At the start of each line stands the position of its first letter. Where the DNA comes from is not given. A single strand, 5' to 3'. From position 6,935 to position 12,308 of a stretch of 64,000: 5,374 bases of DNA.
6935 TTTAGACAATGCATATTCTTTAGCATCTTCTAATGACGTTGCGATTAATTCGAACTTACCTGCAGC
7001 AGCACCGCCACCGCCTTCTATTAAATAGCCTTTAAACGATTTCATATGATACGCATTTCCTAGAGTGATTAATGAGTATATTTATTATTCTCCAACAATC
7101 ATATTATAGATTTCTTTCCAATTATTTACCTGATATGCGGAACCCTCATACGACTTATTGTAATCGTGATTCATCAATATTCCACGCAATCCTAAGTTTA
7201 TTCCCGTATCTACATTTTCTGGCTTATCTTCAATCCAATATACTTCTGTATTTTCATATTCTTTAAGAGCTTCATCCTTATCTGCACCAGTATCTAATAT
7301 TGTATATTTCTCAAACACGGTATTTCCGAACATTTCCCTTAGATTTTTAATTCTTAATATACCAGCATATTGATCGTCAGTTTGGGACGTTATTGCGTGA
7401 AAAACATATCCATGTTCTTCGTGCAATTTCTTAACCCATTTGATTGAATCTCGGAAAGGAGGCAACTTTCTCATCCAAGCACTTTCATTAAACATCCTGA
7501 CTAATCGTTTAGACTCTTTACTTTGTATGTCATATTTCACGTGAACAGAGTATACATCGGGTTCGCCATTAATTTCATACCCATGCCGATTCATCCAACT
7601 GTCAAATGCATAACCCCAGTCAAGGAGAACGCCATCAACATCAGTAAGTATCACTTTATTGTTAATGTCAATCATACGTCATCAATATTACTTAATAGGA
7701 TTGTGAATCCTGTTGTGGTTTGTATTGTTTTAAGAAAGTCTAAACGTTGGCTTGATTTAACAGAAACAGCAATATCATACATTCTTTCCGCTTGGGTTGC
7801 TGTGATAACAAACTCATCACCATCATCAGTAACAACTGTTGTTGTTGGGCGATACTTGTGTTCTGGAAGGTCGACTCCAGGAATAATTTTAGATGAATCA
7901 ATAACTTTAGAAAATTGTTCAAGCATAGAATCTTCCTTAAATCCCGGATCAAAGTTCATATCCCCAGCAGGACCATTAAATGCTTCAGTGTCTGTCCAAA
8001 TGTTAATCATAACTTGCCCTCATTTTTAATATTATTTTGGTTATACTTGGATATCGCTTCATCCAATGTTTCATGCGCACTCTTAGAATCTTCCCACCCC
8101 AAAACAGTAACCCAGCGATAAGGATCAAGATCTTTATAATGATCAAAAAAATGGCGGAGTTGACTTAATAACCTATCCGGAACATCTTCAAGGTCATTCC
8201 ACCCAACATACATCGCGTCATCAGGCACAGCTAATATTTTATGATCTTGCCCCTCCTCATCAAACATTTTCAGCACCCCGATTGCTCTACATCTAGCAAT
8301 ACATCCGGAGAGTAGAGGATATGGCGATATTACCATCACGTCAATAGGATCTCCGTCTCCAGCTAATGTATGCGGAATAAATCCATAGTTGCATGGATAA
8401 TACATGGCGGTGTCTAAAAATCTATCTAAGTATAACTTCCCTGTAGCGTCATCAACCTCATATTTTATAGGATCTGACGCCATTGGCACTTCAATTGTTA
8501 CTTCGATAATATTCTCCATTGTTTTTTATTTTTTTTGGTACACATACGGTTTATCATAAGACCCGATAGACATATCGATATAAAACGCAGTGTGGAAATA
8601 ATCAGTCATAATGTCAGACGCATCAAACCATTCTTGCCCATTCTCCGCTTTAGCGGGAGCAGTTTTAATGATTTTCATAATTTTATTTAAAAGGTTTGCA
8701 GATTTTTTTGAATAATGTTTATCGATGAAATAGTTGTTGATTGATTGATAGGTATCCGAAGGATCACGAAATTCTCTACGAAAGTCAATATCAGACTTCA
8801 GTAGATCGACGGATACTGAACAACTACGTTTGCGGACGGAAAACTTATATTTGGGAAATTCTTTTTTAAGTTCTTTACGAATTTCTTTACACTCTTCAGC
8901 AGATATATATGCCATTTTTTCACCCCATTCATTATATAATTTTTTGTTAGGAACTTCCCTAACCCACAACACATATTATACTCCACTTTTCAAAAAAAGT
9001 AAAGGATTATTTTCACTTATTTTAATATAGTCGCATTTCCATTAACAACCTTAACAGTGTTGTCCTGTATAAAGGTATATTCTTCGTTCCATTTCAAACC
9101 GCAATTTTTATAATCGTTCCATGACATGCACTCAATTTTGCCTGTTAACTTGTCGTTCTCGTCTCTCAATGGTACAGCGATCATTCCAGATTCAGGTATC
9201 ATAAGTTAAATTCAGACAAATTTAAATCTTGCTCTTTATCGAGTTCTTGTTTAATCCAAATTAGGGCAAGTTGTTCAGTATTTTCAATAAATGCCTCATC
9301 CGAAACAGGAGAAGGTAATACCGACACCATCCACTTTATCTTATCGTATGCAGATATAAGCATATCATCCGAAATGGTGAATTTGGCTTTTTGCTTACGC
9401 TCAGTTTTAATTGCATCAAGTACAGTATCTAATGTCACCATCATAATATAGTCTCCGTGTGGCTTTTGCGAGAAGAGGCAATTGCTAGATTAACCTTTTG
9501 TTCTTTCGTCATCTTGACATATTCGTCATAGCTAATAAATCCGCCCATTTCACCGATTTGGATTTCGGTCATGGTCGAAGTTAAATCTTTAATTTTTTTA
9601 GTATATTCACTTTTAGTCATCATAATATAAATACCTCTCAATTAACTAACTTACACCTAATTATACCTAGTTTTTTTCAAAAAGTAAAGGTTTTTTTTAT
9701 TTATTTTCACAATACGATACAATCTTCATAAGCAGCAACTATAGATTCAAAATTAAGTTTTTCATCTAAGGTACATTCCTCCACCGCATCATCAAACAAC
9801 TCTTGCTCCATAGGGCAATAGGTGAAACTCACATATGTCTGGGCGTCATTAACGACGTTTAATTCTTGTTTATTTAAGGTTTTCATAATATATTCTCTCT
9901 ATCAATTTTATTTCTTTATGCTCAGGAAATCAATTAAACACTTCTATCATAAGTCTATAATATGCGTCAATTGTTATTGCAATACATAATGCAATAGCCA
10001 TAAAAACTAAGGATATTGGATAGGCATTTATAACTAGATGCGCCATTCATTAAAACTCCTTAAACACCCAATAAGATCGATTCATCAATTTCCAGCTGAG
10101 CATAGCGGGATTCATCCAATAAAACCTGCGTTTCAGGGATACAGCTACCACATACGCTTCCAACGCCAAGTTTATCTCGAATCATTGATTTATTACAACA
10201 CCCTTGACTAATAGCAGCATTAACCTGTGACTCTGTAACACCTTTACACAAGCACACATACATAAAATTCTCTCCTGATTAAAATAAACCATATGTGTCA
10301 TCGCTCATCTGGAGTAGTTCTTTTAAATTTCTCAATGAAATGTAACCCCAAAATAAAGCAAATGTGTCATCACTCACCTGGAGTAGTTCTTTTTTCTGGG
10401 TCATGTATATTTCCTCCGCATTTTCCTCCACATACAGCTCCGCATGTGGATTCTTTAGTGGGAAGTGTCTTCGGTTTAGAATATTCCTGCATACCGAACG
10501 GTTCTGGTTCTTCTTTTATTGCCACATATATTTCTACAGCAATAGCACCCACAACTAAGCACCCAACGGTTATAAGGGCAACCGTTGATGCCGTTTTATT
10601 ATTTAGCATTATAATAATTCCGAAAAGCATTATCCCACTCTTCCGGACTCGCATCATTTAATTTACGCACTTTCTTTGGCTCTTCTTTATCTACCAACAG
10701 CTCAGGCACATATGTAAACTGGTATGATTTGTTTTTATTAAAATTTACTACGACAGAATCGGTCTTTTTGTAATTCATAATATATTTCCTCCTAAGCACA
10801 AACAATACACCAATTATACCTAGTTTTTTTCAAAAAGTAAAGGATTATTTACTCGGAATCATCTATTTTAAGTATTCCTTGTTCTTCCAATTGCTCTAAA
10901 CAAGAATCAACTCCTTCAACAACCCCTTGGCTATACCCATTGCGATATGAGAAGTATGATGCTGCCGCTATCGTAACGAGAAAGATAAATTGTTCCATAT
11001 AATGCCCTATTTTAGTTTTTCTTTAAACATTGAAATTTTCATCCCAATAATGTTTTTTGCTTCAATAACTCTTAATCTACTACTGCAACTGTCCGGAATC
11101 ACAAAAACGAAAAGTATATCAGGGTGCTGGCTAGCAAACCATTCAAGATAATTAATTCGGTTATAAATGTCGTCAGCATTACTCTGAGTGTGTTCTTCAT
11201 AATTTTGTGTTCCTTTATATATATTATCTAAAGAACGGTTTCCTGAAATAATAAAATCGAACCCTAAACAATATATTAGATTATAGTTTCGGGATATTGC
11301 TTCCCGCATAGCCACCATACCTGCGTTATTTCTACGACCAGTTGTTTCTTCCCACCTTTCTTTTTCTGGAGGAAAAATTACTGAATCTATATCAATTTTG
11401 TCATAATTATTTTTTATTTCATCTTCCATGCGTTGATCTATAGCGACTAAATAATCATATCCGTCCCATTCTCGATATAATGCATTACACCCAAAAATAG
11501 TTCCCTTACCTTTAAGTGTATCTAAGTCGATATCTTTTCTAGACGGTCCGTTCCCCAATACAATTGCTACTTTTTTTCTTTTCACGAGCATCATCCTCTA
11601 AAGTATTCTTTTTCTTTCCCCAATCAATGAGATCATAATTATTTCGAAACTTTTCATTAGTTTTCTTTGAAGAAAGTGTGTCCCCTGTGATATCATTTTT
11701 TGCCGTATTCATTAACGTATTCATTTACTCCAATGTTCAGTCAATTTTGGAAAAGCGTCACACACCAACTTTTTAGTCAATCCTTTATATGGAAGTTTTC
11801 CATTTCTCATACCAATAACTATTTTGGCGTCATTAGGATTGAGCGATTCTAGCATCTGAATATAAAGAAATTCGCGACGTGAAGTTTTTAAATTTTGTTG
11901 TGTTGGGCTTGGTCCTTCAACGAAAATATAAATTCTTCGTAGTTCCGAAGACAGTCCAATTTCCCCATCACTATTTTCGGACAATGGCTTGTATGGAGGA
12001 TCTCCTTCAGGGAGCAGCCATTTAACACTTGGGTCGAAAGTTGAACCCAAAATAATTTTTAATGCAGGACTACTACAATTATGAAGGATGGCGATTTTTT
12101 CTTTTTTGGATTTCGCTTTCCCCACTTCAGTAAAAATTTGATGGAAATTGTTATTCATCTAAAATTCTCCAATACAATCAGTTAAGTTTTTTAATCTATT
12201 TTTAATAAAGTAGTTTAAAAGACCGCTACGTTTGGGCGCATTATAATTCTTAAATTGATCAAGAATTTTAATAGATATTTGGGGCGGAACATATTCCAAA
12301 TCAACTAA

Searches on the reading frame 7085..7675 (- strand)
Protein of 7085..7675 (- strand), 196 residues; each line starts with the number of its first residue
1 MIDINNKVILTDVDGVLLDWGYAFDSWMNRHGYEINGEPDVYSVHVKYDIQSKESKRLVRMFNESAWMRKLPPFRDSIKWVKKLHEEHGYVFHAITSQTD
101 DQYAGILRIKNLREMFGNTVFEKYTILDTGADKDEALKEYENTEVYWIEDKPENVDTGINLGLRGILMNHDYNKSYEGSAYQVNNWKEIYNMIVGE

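Call 58: search_protein_families(library=pfam, proteins=[window:7085-7675:-], max_evalue=0.001)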
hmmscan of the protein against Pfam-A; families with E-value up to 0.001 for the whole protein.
window:7085-7675:- (196 aa): 1 family
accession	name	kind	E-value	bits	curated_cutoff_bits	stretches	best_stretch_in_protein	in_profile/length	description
PF06941.18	NT5C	-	5.8e-10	39.8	24.8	1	6-194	1-175/180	5' nucleotidase, deoxy (Pyrimidine), cytosolic type C protein (NT5C)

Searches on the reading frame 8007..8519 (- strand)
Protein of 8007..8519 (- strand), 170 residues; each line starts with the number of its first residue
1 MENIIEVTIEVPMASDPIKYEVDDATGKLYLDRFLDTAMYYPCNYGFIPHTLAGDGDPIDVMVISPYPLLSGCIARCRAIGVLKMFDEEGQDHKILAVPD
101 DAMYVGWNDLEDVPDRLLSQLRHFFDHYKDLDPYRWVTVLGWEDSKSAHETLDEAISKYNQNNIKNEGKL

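Call 58: search_protein_families(library=pfam, proteins=[window:8007-8519:-], max_evalue=0.001)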
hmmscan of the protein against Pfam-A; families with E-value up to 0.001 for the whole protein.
window:8007-8519:- (170 aa): 1 family
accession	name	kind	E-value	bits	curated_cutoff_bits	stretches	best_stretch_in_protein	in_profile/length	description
PF00719.24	Pyrophosphatase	-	1.5e-54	184.4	23.5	1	7-159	1-152/153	Inorganic pyrophosphatase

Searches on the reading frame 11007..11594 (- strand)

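Call 3: search_protein_families(library=pfam, proteins=[window:11007-11594:-], max_evalue=0.01)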
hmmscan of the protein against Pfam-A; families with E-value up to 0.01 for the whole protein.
window:11007-11594:- (195 aa): 1 family
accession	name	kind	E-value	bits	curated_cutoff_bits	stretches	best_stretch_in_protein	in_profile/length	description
PF06002.17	CST-I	-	0.002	18.1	25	0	9-42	2-35/295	Alpha-2,3-sialyltransferase (CST-I)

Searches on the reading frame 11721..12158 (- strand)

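Call 3: search_protein_families(library=pfam, proteins=[window:11721-12158:-], max_evalue=0.01)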
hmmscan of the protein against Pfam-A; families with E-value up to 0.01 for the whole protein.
window:11721-12158:- (145 aa): 1 family
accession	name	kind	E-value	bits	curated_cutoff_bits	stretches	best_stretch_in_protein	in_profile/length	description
PF20025.4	DUF6433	-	2.5e-26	92.4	38.9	1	8-122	1-113/115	Family of unknown function (DUF6433)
